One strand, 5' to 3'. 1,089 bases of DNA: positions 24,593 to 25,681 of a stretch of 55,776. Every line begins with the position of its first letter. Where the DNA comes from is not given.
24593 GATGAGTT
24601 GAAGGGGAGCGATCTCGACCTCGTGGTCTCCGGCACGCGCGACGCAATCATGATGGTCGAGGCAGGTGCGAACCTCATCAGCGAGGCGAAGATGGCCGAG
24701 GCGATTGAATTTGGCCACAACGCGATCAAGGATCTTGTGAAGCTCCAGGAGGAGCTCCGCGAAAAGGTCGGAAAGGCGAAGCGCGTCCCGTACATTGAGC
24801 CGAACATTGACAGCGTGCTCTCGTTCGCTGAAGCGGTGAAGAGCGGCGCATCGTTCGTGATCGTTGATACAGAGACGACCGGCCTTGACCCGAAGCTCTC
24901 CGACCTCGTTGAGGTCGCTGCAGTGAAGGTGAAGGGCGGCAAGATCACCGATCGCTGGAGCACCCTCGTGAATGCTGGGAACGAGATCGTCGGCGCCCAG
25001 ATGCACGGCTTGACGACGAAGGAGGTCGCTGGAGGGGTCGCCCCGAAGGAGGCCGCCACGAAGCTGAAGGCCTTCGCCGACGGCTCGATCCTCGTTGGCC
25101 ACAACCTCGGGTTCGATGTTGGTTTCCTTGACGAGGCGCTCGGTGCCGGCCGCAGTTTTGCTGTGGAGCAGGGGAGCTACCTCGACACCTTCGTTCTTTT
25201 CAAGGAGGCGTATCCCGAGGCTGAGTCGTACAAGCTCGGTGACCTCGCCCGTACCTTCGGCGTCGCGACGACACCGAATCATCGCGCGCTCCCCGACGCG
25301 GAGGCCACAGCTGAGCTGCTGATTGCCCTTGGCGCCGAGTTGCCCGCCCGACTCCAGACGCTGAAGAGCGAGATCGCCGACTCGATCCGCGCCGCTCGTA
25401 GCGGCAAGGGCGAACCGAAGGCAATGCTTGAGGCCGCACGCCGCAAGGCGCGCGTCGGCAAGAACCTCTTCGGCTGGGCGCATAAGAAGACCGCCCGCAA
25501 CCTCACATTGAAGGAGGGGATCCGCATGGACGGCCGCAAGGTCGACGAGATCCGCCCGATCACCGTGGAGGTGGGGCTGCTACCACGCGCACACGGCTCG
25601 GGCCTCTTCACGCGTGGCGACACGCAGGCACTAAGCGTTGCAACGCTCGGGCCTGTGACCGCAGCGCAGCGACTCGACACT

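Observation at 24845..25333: PNPase with a complete DEDDh (DnaQ/RNase T-like) exonuclease domain nested between its two RNase PH domains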

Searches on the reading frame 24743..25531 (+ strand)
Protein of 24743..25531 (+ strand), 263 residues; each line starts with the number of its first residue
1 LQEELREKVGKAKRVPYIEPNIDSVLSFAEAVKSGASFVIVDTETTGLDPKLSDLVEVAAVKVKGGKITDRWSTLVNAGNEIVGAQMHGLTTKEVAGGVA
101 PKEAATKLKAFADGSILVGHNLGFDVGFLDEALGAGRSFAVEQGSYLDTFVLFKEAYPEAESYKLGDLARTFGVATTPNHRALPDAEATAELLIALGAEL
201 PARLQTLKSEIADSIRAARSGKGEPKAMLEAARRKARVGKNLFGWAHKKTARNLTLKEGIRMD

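Call 14: search_protein_representatives(protein=window:24743-25531:+)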
Query: 263 residues. Proteins with E-value up to 0.001 (for the whole library): 23236; up to 1e-10: 7349; up to 1e-30: 35. The best 150 are listed.
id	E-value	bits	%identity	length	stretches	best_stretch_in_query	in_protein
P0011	3.5e-125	432.9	76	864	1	1-263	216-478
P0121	1.3e-72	260.8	52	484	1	1-257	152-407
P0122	4.6e-72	259.0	57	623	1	26-263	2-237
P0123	1.4e-61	224.7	77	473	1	1-141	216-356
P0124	4.2e-58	213.3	64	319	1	1-166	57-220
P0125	2.7e-55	204.1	63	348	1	87-263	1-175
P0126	6.8e-55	202.8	51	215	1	15-226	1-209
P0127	4.5e-54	200.1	53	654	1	53-263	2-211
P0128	7.8e-53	196.0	71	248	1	85-218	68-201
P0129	9.9e-53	195.7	75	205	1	59-178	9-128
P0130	3.8e-51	190.5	55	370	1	1-180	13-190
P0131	1.2e-50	188.8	54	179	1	32-210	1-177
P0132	1.9e-50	188.2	54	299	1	76-261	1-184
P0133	9.6e-49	182.6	64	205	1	1-137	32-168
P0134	2.8e-48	181.1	46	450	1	13-263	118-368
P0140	1.3e-39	152.8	31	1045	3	32-223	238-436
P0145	5.3e-34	134.4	32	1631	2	35-196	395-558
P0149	2.0e-32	129.2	40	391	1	10-259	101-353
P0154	9.5e-31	123.7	34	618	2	37-196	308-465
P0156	4.1e-30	121.6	40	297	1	41-263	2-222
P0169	2.3e-25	106.1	44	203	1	35-196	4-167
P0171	2.8e-25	105.8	31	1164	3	35-196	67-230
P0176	1.6e-24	103.3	42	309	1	36-201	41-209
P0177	2.0e-24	103.0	40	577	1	35-242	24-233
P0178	2.4e-24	102.8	41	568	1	36-201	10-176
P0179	2.7e-24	102.6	37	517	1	1-227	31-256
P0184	7.7e-24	101.1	42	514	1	34-195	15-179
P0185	8.6e-24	100.9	37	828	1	30-211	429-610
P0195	5.4e-23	98.3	44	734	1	36-193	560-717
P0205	2.5e-22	96.2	41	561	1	36-200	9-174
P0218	5.2e-22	95.1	43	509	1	37-205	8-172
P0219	6.2e-22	94.9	45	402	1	37-210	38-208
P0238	1.3e-21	93.8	42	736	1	36-196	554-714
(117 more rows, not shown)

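Call 15: search_protein_families(library=pfam, proteins=[P0140, P0145, P0154, P0134, P0149, P0156, P0121, P0171, P0185, P0179], max_evalue=0.001)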
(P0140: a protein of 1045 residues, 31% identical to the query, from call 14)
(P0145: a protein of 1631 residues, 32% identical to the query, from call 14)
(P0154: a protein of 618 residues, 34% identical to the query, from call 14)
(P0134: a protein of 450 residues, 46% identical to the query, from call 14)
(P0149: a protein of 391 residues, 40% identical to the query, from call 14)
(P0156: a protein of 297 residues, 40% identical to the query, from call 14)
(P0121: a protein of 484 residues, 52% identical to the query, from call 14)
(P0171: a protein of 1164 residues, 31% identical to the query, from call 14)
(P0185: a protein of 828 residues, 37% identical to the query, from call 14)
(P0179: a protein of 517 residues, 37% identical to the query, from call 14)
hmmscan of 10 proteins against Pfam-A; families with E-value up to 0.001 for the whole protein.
P0140 (1045 aa): 5 families
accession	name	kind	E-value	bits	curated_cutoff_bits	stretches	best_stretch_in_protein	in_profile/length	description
PF00929.31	RNase_T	-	6.9e-88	293.8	24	3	10-164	1-161/164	Exonuclease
PF16473.11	Rv2179c-like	-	2.2e-10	41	27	0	475-631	3-172/177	3'-5' exoribonuclease Rv2179c-like domain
PF02151.25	UVR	-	2.7e-07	30.6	21.5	1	873-905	3-35/36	UvrB/uvrC motif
PF13482.12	RNase_H_2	-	3.9e-06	27.3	22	0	12-60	3-50/165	RNase_H superfamily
PF01541.30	GIY-YIG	-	1.3e-05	25.8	22.6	1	683-755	2-73/78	GIY-YIG catalytic domain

P0145 (1631 aa): 10 families
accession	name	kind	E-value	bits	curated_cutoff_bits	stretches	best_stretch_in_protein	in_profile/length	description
PF00929.31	RNase_T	-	7.9e-71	238.3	24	2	594-752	1-164/164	Exonuclease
PF07733.18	DNA_pol3_alpha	-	1.2e-60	205.7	23.9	2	1012-1197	4-143/260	Bacterial DNA polymerase III alpha NTPase domain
PF02811.25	PHP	-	2.7e-22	80.3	26.4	2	306-394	1-71/164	PHP domain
PF17657.6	DNA_pol3_finger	-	5.1e-19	68.6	22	1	1288-1425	2-149/166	Bacterial DNA polymerase III alpha subunit finger domain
PF14579.12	HHH_6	-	3.1e-11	43.8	25.6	1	1542-1627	1-88/90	Helix-hairpin-helix motif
PF13482.12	RNase_H_2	-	1.3e-09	38.7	22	1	401-515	3-98/165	RNase_H superfamily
PF21762.3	DEDDh_C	-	1.6e-06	28.9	27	0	473-558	104-188/188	DNA polymerase III subunit epsilon-like, C-terminal domain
PF01612.26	DNA_pol_A_exo1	-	1.9e-06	28.2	23.6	0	455-546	63-140/173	3'-5' exonuclease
PF01336.31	tRNA_anti-codon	-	0.00033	21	27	1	206-287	2-72/75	OB-fold nucleic acid binding domain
PF12836.13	HHH_3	-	0.0007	20.1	27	0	1573-1608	19-55/65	Helix-hairpin-helix motif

P0154 (618 aa): 4 families
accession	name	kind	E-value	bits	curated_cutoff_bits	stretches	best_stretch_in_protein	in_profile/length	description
PF00929.31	RNase_T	-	2.7e-63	213.9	24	2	103-254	1-163/164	Exonuclease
PF03104.25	DNA_pol_B_exo1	-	1.4e-07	31.6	23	1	290-408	48-180/242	DNA polymerase family B, exonuclease domain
PF00533.33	BRCT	-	2.7e-07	31.1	21.3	1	524-611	3-77/78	BRCA1 C Terminus (BRCT) domain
PF13482.12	RNase_H_2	-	7.6e-07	29.7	22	0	105-235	3-114/165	RNase_H superfamily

P0134 (450 aa): 2 families
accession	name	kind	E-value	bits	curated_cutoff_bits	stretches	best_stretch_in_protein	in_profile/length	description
PF00929.31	RNase_T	-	6.4e-19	69.5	24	1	145-296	1-163/164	Exonuclease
PF01138.27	RNase_PH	-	9.9e-11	42.6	25.5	1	374-444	1-67/130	3' exoribonuclease family, domain 1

P0149 (391 aa): 2 families
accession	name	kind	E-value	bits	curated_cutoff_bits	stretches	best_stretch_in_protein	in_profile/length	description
PF03725.20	RNase_PH_C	-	6.3e-19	68.1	20.8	1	20-84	1-67/67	3' exoribonuclease family, domain 2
PF00929.31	RNase_T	-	5.6e-09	37.2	24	1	131-226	1-102/164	Exonuclease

P0156 (297 aa): 2 families
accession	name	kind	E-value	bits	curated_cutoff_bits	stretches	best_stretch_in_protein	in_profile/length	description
PF00929.31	RNase_T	-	1.9e-18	68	24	1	2-93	3-102/164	Exonuclease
PF01138.27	RNase_PH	-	1.5e-07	32.3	25.5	1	229-267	2-39/130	3' exoribonuclease family, domain 1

P0121 (484 aa): 3 families
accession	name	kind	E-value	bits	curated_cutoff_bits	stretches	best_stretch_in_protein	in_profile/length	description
PF00929.31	RNase_T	-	8.6e-29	101.6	24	1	191-342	1-163/164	Exonuclease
PF03725.20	RNase_PH_C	-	1e-15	57.9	20.8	1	81-145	1-67/67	3' exoribonuclease family, domain 2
PF01138.27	RNase_PH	-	8.4e-12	46.1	25.5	1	2-78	59-130/130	3' exoribonuclease family, domain 1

P0171 (1164 aa): 8 families
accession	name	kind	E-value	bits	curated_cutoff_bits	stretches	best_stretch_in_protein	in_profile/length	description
PF00929.31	RNase_T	-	2.2e-51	175.1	24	2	71-227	1-164/164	Exonuclease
PF13307.12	Helicase_C_2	-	1.8e-44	152.2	25.3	1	981-1143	2-168/170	Helicase C-terminal domain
PF00270.35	DEAD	-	1e-10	42.1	26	1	490-545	6-62/167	DEAD/DEAH box helicase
PF13482.12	RNase_H_2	-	7e-06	26.5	22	0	72-209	2-116/165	RNase_H superfamily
PF21762.3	DEDDh_C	-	0.00017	22.2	27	1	149-228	107-186/188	DNA polymerase III subunit epsilon-like, C-terminal domain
PF04851.21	ResIII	-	0.00017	22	22.5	0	480-544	3-69/164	Type III restriction enzyme, res subunit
PF00271.37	Helicase_C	-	0.00045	20.9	23.5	0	979-1057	5-83/110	Helicase conserved C-terminal domain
PF06733.21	DEAD_2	-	0.00076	19.6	21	0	652-705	111-166/172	DEAD_2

P0185 (828 aa): 4 families
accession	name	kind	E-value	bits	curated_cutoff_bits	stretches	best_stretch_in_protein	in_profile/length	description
PF00929.31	RNase_T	-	4.5e-37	128.6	24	1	438-592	1-164/164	Exonuclease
PF02811.25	PHP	-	7.7e-33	114.6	26.4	1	350-705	1-158/164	PHP domain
PF14480.11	DNA_pol3_a_NI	-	8.5e-13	48.5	22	1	5-75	1-71/72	DNA polymerase III polC-type N-terminus I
PF13482.12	RNase_H_2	-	8.3e-05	23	22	1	439-622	2-161/165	RNase_H superfamily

P0179 (517 aa): 3 families
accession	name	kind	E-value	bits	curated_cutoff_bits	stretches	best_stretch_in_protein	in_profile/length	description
PF01138.27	RNase_PH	-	4e-26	92.4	25.5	1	305-435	4-130/130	3' exoribonuclease family, domain 1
PF03725.20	RNase_PH_C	-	1.8e-05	25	20.8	0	439-497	2-55/67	3' exoribonuclease family, domain 2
PF00929.31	RNase_T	-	5.6e-05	24.2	24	1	117-164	54-102/164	Exonuclease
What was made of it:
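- Tried and rejected: Several 50%-identity representatives (P0134, P0149, P0156, P0179, P0127, P0130) gave only partial RNase_T matches (call 15). It is a triple-DEDD/GIY-YIG/UVR protein (call 15).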

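Call 19: find_related_loci(query=A2, collection=genome_contigs, flank=6000)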
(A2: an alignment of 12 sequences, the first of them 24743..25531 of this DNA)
Query A2 (263 aa) in genome_contigs; peptide patterns used: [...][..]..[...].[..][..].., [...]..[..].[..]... (x = any residue, [..] = any of these).
600 stretches matched a pattern (row limit reached: there are more); 526 encode a relative of the query (tblastn E <= 1e-3); the best 80 are kept; 80 distinct loci.
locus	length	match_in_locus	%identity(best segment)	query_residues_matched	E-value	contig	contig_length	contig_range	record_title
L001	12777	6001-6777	62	1-263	6e-103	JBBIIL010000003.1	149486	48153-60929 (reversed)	MAG: Chloroflexota bacterium isolate EPS170215_bin_138 NODE_45_length_149486_cov_9.886422, whole genome shotgun sequence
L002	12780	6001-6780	60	1-263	1e-101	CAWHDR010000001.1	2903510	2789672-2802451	MAG: uncultured Chloroflexia bacterium isolate MFD04212.bin.2.22 genome assembly, contig: contig_1642, whole genome shot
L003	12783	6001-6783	61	1-263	2e-101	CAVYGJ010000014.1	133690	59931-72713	MAG: uncultured Chloroflexia bacterium isolate MFD00392.bin.2.363 genome assembly, contig: contig_76425, whole genome sh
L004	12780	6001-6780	60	1-263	2e-101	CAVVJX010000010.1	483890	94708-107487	MAG: uncultured Chloroflexia bacterium isolate MFD06742.bin.2.302 genome assembly, contig: contig_50538, whole genome sh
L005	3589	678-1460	61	1-263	6e-102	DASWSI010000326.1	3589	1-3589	MAG TPA_asm: Candidatus Limnocylindrales bacterium isolate SMAG_U3545 k141_560857, whole genome shotgun sequence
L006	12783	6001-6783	60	1-263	2e-100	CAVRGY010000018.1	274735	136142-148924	MAG: uncultured Chloroflexia bacterium isolate MFD05442.bin.2.302 genome assembly, contig: contig_7466, whole genome sho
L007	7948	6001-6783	60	1-263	4e-100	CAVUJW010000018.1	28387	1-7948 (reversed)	MAG: uncultured Chloroflexia bacterium isolate MFD01721.bin.2.170 genome assembly, contig: contig_67766, whole genome sh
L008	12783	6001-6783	60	1-263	1e-99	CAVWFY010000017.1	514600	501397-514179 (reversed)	MAG: uncultured Chloroflexia bacterium isolate MFD04716.bin.2.316 genome assembly, contig: contig_7993, whole genome sho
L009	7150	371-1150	60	1-263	1e-99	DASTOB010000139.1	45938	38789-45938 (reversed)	MAG TPA_asm: Candidatus Limnocylindrales bacterium isolate SMAG_U2159 k141_1602074, whole genome shotgun sequence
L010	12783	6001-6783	61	1-263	1e-99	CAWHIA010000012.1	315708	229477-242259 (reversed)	MAG: uncultured Chloroflexia bacterium isolate MFD00392.bin.3.628 genome assembly, contig: contig_4273, whole genome sho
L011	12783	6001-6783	59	1-263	3e-99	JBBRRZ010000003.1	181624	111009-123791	MAG: Candidatus Limnocylindrales bacterium isolate La2_maxbin2.415 La2_maxbin2.415_K_3684737L181624_cov_40.4519, whole g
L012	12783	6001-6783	60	1-263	2e-99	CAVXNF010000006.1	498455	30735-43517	MAG: uncultured Chloroflexia bacterium isolate MFD02840.bin.2.71 genome assembly, contig: contig_18971, whole genome sho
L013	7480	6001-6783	60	1-263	4e-99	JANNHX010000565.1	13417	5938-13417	MAG: Chloroflexota bacterium isolate SOY_6_C_metabat_191 SOY_6_C_k141_1756051, whole genome shotgun sequence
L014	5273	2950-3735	59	1-263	1e-99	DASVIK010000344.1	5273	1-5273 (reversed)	MAG TPA_asm: Candidatus Limnocylindrales bacterium isolate SMAG_U2991 k141_1024488, whole genome shotgun sequence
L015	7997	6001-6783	59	1-263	6e-99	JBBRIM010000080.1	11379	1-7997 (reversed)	MAG: Candidatus Limnocylindrales bacterium isolate Co_metawrap_2787 Cmw_2787_k141_17070478_length_11379_cov_6.8329, whol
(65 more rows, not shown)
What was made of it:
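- The clade comes from soils, groundwater and lakes (record titles, call 19).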

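Call 44: search_protein_families(library=pfam, proteins=[P0169, P0176, P0177, P0178, P0184, P0195, P0218, P0219, P0205, P0238], max_evalue=0.0001)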
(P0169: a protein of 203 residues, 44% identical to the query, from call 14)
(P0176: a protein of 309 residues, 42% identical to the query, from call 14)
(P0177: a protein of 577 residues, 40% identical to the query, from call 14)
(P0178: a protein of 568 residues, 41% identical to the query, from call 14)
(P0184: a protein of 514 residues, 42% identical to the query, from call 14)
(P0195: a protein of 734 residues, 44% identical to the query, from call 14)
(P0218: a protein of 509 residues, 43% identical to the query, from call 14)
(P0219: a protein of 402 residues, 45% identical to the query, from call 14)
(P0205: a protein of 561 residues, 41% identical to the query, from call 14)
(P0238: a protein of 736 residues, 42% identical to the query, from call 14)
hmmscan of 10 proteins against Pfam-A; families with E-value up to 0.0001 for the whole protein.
P0169 (203 aa): 1 family
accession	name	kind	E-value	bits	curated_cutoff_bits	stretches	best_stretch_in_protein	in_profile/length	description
PF00929.31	RNase_T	-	3.9e-38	132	24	1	8-164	1-164/164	Exonuclease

P0176 (309 aa): 2 families
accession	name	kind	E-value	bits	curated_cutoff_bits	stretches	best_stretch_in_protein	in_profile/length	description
PF00929.31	RNase_T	-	5.1e-40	138.1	24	1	44-201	1-164/164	Exonuclease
PF16473.11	Rv2179c-like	-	4.1e-05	23.8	27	0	44-202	3-174/177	3'-5' exoribonuclease Rv2179c-like domain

P0177 (577 aa): 5 families
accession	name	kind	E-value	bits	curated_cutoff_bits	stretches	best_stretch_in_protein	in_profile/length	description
PF00929.31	RNase_T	-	2.7e-40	139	24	1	28-182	1-164/164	Exonuclease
PF02811.25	PHP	-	4.8e-10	40.4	26.4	1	215-294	69-148/164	PHP domain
PF07733.18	DNA_pol3_alpha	-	5.8e-09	36.4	23.9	1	434-498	2-67/260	Bacterial DNA polymerase III alpha NTPase domain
PF16473.11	Rv2179c-like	-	9.7e-07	29.1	27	1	29-184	4-175/177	3'-5' exoribonuclease Rv2179c-like domain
PF13482.12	RNase_H_2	-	3.5e-06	27.5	22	1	29-163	2-115/165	RNase_H superfamily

P0178 (568 aa): 1 family
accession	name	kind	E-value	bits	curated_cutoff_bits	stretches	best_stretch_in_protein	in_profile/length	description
PF00929.31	RNase_T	-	9.2e-40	137.3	24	1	13-168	1-164/164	Exonuclease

P0184 (514 aa): 3 families
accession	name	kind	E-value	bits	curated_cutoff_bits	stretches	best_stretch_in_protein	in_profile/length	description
PF00929.31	RNase_T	-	1e-35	124.1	24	1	20-177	1-164/164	Exonuclease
PF16473.11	Rv2179c-like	-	6.3e-09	36.2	27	1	20-180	3-176/177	3'-5' exoribonuclease Rv2179c-like domain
PF01541.30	GIY-YIG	-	8.7e-09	36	22.6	1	221-295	3-78/78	GIY-YIG catalytic domain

P0195 (734 aa): 3 families
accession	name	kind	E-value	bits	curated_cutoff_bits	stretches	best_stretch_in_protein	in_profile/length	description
PF00929.31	RNase_T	-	7.7e-41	140.8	24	1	563-716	1-163/164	Exonuclease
PF21315.3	FAN1_HTH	-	6.4e-17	61.7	27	1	20-99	2-81/82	FAN1, HTH domain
PF08774.17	VRR_NUC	-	4.9e-13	49.6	23.8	1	484-554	47-116/116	VRR-NUC domain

P0218 (509 aa): 1 family
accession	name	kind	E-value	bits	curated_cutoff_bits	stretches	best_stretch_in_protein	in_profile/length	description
PF00929.31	RNase_T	-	1.4e-27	97.7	24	1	10-159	1-163/164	Exonuclease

P0219 (402 aa): 1 family
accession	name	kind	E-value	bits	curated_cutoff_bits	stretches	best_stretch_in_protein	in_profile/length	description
PF00929.31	RNase_T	-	3.1e-28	99.8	24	1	40-190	1-163/164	Exonuclease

P0205 (561 aa): 3 families
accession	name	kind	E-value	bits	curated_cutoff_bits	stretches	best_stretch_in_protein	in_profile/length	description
PF00929.31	RNase_T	-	9e-38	130.8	24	1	12-166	1-163/164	Exonuclease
PF01541.30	GIY-YIG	-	4.6e-06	27.3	22.6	1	220-292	3-74/78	GIY-YIG catalytic domain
PF16473.11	Rv2179c-like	-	3.7e-05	24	27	0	12-169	3-175/177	3'-5' exoribonuclease Rv2179c-like domain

P0238 (736 aa): 4 families
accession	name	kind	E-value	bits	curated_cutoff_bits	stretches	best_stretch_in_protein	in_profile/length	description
PF00929.31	RNase_T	-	2.7e-35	122.8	24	1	557-711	1-164/164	Exonuclease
PF21315.3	FAN1_HTH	-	3.6e-22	78.5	27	1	13-93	2-82/82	FAN1, HTH domain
PF08774.17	VRR_NUC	-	8.2e-17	61.8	23.8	1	439-548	4-116/116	VRR-NUC domain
PF16473.11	Rv2179c-like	-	2.9e-05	24.3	27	0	556-712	2-174/177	3'-5' exoribonuclease Rv2179c-like domain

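Call 45: predict_structure(alignment_id=A2)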
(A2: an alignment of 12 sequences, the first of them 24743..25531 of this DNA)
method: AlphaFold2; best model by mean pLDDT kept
length: 263 residues; sequences in the alignment: 12
mean_pLDDT: 83.2   pTM: 0.81
mean pLDDT of the five models: 83.2, 79.8, 79.5, 78.2, 77.7
residues with pLDDT >= 90: 109; 70-90: 114; 50-70: 26; < 50: 14
segments of 3 or more residues with pLDDT < 50: 1-3, 10-18
pLDDT, mean of each block of 10 residues (from residue 1): 45 45 81 90 85 88 95 93 84 93 91 84 72 66 70 89 88 85 93 93 93 90 88 90 89 87 64
secondary structure, 60 per line:
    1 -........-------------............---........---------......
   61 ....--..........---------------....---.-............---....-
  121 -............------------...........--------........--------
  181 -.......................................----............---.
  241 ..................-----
elements in order: H2-9 H23-34 E38-45 E55-64 E67-76 H92-95 H101-112 E116-119 H122-133 E146-148 H149-156 H165-172 H182-220 H225-236 H240-258
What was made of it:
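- On DnaQ-like DEDDh 3'-5' exonuclease superfamily (Pfam PF00929 RNase_T): AF2 model of aa 216-478: pLDDT 83.2, pTM 0.81 (call 45).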
